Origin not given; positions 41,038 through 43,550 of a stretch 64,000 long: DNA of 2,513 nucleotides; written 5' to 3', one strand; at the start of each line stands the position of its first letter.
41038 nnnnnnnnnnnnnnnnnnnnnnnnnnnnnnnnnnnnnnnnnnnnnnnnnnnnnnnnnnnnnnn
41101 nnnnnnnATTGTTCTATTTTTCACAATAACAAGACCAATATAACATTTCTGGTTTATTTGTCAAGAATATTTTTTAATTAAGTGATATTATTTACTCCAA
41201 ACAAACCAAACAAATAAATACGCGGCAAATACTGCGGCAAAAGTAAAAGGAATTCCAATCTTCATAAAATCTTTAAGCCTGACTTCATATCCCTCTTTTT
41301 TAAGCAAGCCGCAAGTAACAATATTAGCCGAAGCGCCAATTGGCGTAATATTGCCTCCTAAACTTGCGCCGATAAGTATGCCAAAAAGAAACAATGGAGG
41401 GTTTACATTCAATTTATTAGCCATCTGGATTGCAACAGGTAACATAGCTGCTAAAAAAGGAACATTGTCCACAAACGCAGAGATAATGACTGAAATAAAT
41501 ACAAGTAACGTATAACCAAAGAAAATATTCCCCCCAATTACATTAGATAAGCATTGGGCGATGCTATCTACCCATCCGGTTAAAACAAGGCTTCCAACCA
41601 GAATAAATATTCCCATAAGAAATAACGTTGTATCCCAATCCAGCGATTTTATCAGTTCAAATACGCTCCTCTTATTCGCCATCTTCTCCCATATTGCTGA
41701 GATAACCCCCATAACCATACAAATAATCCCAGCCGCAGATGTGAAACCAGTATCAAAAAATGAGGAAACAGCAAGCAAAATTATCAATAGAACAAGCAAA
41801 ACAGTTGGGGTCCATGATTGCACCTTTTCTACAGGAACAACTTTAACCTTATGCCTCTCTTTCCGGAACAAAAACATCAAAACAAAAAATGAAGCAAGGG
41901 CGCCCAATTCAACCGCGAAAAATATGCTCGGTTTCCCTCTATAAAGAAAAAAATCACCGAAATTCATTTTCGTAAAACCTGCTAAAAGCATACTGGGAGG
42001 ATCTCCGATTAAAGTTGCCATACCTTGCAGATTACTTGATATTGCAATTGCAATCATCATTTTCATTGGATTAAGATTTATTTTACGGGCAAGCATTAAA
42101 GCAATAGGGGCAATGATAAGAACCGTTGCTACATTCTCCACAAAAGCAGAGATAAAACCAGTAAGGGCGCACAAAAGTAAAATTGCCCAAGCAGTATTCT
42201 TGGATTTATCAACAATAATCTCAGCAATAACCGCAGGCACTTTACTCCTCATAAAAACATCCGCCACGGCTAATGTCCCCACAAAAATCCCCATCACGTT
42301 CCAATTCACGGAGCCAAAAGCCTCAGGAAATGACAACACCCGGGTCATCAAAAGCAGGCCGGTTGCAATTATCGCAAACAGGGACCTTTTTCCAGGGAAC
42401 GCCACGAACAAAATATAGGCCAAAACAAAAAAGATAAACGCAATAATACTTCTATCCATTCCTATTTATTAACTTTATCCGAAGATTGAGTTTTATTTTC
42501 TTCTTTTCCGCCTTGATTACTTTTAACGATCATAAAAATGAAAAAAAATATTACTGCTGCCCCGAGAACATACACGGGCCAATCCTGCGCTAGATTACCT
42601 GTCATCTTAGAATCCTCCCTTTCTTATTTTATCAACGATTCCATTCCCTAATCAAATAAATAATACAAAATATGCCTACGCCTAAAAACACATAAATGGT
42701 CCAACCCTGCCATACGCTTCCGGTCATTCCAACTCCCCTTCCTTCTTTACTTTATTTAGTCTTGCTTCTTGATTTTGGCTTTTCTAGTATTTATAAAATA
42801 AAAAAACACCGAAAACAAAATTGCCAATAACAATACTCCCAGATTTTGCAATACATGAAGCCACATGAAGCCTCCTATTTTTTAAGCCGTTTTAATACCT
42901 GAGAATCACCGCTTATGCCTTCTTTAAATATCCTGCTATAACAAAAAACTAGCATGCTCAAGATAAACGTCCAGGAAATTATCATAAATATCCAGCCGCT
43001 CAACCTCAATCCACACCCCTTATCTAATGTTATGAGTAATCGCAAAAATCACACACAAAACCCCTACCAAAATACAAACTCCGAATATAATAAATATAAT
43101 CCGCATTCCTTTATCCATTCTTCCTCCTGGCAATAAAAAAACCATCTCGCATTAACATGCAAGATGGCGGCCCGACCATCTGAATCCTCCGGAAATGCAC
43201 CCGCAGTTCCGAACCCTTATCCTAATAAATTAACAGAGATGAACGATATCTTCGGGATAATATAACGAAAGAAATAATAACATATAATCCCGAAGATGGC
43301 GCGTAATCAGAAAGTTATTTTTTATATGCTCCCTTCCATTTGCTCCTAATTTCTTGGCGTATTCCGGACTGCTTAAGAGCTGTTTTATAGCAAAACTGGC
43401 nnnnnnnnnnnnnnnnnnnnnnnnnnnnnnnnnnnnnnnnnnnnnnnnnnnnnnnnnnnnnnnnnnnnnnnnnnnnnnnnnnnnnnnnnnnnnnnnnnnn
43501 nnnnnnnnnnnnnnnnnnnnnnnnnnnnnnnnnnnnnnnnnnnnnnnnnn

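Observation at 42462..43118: Tandem array of five tiny hydrophobic peptide genes (24-47 aa), each with a strong SD, the last coupled to an ArsB/NhaD permease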

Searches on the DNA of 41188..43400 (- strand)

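Call 4: search_rna_families(source=window, start=42300, end=43400, threshold=evalue, max_evalue=10)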
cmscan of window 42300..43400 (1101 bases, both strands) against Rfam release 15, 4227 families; matches with E-value up to 10: 12.
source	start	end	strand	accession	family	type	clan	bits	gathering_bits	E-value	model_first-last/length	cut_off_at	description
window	43162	43216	-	RF03057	nhaA-I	Cis-reg; riboswitch;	-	48.9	37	2.2e-08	1-55/55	no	nhaA-I RNA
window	42461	42504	-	RF01078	PK-PYVV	Cis-reg;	-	22.7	65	0.2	1-58/58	no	3'-terminal pseudoknot in PYVV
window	42606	42627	-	RF01360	CRISPR-DR47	Gene; CRISPR;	-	20.1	39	0.75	1-37/37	no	CRISPR RNA direct repeat element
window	42494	42549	-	RF03956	mir-737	Gene; miRNA;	-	19.8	60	3.7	1-63/63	no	mir-737 microRNA precursor family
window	43135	43168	-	RF01610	ceN104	Gene; snRNA; snoRNA; HACA-box;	-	19.3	65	1.5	105-137/153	no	Caenorhabditis snoRNA ceN104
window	42812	42852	-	RF04060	mir-703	Gene; miRNA;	-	17.7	88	3.4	1-67/67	no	mir-703 microRNA precursor family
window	42766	42822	+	RF03566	mir-4875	Gene; miRNA;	-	17.1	90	3.3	1-73/73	no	mir-4875 microRNA precursor family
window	42764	42821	-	RF03566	mir-4875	Gene; miRNA;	-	15.9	90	7.2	1-73/73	no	mir-4875 microRNA precursor family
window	42416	42464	-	RF01641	ceN53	Gene; snRNA; snoRNA; CD-box;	-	15.5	50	7.1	1-74/74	no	Caenorhabditis snoRNA ceN53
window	42420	42511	-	RF00558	L20_leader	Cis-reg; leader;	-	14.8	58.7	7.9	1-127/127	no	Ribosomal protein L20 leader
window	42777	42821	-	RF02060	STnc410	Gene; sRNA;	-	14.6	50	2.4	1-158/158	no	Enterobacterial sRNA STnc410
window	42746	42824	-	RF01493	rli37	Gene; sRNA;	-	14.2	90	4.8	1-247/247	no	Listeria sRNA rli37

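Call 26: search_rna_families(sources=[L009, L010, L011, L012, L013, L014, L015, L016, L017, L018, L024, L070], threshold=gathering)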
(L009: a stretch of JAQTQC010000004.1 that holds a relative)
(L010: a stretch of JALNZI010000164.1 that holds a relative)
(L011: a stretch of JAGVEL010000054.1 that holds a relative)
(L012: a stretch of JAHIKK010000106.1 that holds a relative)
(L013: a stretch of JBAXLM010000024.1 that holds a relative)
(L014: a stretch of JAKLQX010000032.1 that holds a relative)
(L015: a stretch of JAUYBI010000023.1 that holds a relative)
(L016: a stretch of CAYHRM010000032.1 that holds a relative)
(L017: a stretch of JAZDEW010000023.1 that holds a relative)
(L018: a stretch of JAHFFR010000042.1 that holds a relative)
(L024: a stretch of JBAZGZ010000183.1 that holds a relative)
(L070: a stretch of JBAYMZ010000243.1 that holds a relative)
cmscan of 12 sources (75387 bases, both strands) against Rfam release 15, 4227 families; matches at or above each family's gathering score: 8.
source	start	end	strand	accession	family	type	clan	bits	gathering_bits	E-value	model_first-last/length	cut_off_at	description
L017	5892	5964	+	RF00005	tRNA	Gene; tRNA;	CL00001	71.4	29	1.6e-13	1-71/71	no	tRNA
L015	2887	2938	+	RF03057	nhaA-I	Cis-reg; riboswitch;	-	54.7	37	5.6e-08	1-55/55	no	nhaA-I RNA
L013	2870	2921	+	RF03057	nhaA-I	Cis-reg; riboswitch;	-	54.4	37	7e-08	1-55/55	no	nhaA-I RNA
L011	2865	2921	+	RF03057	nhaA-I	Cis-reg; riboswitch;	-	53.8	37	9.5e-08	1-55/55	no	nhaA-I RNA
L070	688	742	+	RF03057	nhaA-I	Cis-reg; riboswitch;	-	52.5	37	1.9e-07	1-55/55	no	nhaA-I RNA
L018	3361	3411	+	RF03057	nhaA-I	Cis-reg; riboswitch;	-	49.6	37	9.7e-07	1-55/55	no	nhaA-I RNA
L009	3254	3308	+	RF03057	nhaA-I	Cis-reg; riboswitch;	-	48.1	37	2.3e-06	1-55/55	no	nhaA-I RNA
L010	329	383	+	RF03057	nhaA-I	Cis-reg; riboswitch;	-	47.9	37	2.6e-06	1-55/55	no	nhaA-I RNA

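Call 32: search_rna_families(source=window, start=43100, end=43260, threshold=gathering, show_alignments=1)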
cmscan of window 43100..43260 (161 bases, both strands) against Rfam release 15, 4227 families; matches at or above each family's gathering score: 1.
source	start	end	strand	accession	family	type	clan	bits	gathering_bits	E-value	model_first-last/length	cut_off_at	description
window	43162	43216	-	RF03057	nhaA-I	Cis-reg; riboswitch;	-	48.9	37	3.2e-09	1-55/55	no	nhaA-I RNA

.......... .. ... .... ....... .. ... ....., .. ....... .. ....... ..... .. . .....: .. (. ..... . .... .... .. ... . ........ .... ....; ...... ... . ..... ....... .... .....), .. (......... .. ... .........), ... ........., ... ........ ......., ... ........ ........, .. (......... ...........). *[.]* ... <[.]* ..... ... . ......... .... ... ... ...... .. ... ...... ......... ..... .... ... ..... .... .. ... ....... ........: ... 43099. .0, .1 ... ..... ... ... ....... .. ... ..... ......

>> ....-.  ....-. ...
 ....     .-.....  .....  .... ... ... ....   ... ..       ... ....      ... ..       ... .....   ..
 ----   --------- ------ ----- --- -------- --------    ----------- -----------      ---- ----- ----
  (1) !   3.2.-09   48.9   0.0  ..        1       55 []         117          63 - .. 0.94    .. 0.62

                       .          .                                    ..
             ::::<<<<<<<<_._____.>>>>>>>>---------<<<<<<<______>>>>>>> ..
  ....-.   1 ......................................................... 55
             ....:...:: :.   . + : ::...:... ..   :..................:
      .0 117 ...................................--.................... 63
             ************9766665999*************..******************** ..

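Call 51: search_rna_families(sources=[L089, L093], threshold=evalue, max_evalue=0.1)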
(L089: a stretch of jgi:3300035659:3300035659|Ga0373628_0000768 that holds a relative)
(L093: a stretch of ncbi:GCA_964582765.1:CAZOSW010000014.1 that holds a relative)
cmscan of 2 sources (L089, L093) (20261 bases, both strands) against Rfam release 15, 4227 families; matches with E-value up to 0.1: 2.
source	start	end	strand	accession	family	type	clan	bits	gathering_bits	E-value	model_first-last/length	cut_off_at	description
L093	9656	9727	+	RF00005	tRNA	Gene; tRNA;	CL00001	68.8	29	2.2e-13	1-71/71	no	tRNA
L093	5244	5350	+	RF00515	PyrR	Cis-reg;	-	48.3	54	0.00048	1-115/115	no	PyrR binding site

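Call 83: build_rna_model(alignment_id=A10, structure=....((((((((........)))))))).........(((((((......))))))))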
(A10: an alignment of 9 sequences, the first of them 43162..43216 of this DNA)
Model R1 built from alignment A10 (9 sequences, 57 columns); structure: as given.
model positions 55; base pairs 15; branch points 1; effective number of sequences 4.08; information 1.011 bits per position. Calibrated on 0.2 Mb of random sequence (short: E-values are rough).
structure used (alignment columns):
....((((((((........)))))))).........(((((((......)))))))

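Call 84: search_with_rna_model(model_id=R1, sources=[L102, L103, L104, L105, L106, L107, L108, L109, L110, L111, L112, L113, L114, L115, L116, L117, L118, L119, L120, L121, L122, L123, L124, L125, L126, L127, L128, L129, L130, L131, L132, L133, L134, L135, L136, L137, L138, L139, L140, L141, L142, L143, L144, L145, L146, L147, L148, L149, L150, L151, L152, L153, L154, L155, L156, L157, L158, L159, L160, L161, L162, L163, L164, L165, L166, L167, L168, L169, L170, L171, L172, L173, L174, L175, L176, L177, L178, L179, L180, L181, L089, L093, L096, L097, L099, L101, L012, L014, L016, L017], max_evalue=0.01)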
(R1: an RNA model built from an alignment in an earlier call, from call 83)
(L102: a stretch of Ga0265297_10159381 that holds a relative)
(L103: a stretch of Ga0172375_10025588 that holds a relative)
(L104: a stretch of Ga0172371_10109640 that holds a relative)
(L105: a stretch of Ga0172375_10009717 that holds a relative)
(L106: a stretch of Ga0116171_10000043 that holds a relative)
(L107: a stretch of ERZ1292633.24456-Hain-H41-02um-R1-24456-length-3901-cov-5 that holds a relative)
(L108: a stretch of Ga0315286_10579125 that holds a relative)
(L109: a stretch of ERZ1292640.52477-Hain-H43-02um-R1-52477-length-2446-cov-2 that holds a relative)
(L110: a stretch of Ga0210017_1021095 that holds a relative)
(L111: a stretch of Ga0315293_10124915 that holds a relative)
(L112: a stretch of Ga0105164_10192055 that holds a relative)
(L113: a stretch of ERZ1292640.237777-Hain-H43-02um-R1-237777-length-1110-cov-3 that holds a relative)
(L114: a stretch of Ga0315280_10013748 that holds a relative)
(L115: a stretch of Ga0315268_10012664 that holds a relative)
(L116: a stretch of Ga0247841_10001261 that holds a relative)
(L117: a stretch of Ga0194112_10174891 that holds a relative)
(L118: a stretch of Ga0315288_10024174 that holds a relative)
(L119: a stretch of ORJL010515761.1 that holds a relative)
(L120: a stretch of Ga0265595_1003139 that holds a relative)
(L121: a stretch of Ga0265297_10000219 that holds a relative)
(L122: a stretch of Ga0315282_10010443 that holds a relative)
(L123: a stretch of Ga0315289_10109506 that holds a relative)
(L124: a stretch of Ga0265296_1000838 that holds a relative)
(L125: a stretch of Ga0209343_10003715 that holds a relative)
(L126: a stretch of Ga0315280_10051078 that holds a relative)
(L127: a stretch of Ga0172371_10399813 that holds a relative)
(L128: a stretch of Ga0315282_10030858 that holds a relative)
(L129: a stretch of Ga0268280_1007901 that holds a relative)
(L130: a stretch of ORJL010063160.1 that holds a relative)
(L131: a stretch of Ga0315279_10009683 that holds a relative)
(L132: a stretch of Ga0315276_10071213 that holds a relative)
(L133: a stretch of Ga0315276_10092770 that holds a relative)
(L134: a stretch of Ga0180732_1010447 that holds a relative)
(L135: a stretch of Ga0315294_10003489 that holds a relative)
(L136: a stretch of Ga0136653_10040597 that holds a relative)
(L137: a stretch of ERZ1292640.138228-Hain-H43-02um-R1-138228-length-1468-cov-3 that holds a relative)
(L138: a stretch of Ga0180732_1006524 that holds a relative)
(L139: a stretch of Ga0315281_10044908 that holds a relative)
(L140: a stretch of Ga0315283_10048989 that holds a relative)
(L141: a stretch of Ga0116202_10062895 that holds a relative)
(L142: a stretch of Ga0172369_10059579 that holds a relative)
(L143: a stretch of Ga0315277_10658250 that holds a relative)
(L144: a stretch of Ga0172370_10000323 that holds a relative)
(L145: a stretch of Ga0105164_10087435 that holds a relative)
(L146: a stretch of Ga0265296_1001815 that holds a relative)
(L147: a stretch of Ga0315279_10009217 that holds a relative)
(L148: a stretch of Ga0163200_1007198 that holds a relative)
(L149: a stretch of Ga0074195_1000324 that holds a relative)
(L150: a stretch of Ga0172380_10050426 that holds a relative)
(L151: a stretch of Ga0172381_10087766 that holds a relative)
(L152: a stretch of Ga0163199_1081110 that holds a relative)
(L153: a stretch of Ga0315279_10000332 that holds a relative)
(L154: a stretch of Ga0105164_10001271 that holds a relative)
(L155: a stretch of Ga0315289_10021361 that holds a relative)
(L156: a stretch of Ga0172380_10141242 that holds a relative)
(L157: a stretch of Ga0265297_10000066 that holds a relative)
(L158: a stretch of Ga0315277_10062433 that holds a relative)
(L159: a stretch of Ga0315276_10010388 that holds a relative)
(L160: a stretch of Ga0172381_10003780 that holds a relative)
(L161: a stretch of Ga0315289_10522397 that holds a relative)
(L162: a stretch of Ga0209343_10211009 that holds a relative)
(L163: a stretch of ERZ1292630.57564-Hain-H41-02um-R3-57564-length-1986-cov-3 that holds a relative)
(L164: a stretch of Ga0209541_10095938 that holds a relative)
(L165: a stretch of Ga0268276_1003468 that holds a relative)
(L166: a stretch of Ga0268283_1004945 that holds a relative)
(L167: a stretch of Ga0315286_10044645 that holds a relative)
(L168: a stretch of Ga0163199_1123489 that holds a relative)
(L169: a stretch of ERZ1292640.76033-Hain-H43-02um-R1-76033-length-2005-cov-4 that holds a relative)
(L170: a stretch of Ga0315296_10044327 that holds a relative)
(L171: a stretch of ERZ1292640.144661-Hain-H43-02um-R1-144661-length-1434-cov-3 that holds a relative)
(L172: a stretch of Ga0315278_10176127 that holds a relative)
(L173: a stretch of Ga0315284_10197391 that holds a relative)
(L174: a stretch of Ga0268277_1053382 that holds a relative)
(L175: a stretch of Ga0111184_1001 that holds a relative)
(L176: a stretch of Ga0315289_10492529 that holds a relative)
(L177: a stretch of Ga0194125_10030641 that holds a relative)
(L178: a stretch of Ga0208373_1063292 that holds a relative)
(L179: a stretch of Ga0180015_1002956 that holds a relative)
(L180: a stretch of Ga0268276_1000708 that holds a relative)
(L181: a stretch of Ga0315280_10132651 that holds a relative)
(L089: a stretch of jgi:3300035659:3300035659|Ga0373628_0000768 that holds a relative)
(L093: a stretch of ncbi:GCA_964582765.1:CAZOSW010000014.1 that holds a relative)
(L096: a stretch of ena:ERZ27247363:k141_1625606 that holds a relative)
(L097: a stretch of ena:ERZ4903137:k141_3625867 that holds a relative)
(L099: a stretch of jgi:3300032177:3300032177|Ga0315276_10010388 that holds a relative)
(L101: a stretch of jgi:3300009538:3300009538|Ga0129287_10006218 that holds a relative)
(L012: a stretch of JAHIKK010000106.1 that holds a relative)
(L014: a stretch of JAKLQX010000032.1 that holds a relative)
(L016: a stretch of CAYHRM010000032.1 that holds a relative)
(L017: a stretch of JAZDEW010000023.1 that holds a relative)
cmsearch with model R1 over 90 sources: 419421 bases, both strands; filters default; matches with E-value up to 0.01: 35.
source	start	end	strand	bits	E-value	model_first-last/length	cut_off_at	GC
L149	3904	3958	+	76.5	9e-21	1-55/55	no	0.64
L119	994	1045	+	74.7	3.4e-20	1-55/55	no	0.54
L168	28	79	+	74.1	5.1e-20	1-55/55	no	0.56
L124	3426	3477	+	73.2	9.7e-20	1-55/55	no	0.58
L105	3746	3802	+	70.8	5.2e-19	1-55/55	no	0.61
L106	3754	3804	+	69.4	1.4e-18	1-55/55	no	0.55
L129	3270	3320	+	68.8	2e-18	1-55/55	no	0.53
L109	639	695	+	68.4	2.7e-18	1-55/55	no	0.58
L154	2758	2809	+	68.3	3e-18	1-55/55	no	0.58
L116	3426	3477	+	68.2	3.2e-18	1-55/55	no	0.62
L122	3422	3473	+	66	1.5e-17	1-55/55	no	0.6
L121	3795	3845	+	66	1.5e-17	1-55/55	no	0.61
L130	3791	3842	+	64.8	3.5e-17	1-55/55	no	0.6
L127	228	278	+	64.3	4.8e-17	1-55/55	no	0.63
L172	1431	1484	+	64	6.2e-17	1-55/55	no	0.56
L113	316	368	+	63.3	1e-16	1-55/55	no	0.58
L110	2709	2761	+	62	2.5e-16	1-55/55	no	0.6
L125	3793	3844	+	59.3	1.6e-15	1-55/55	no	0.54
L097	3626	3677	+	59.3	1.6e-15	1-55/55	no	0.54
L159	3265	3322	+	59.3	1.6e-15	1-55/55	no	0.52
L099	2984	3041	+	59.3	1.6e-15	1-55/55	no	0.52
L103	3130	3181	+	59.2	1.8e-15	1-55/55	no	0.56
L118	3554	3605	+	59.2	1.8e-15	1-55/55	no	0.56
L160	3856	3910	+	58.2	3.6e-15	1-55/55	no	0.56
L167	1146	1205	+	56.9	8.5e-15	1-55/55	no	0.45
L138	1275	1326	+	56.8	9.3e-15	1-55/55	no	0.52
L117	148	204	+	54.5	4.6e-14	1-55/55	no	0.47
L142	52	145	+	52.4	2.1e-13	1-55/55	no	0.5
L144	3747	3840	+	52.4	2.1e-13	1-55/55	no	0.5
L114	3093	3144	+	52.4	2.1e-13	1-55/55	no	0.56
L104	2130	2181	+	52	2.7e-13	1-55/55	no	0.56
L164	2688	2739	+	43.3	1.2e-10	1-55/55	no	0.48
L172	1311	1366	+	36.2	1.8e-08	1-55/55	no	0.46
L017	2965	3014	+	29.4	2.1e-06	1-55/55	no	0.56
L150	2958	3010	+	25.8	2.6e-05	1-55/55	no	0.68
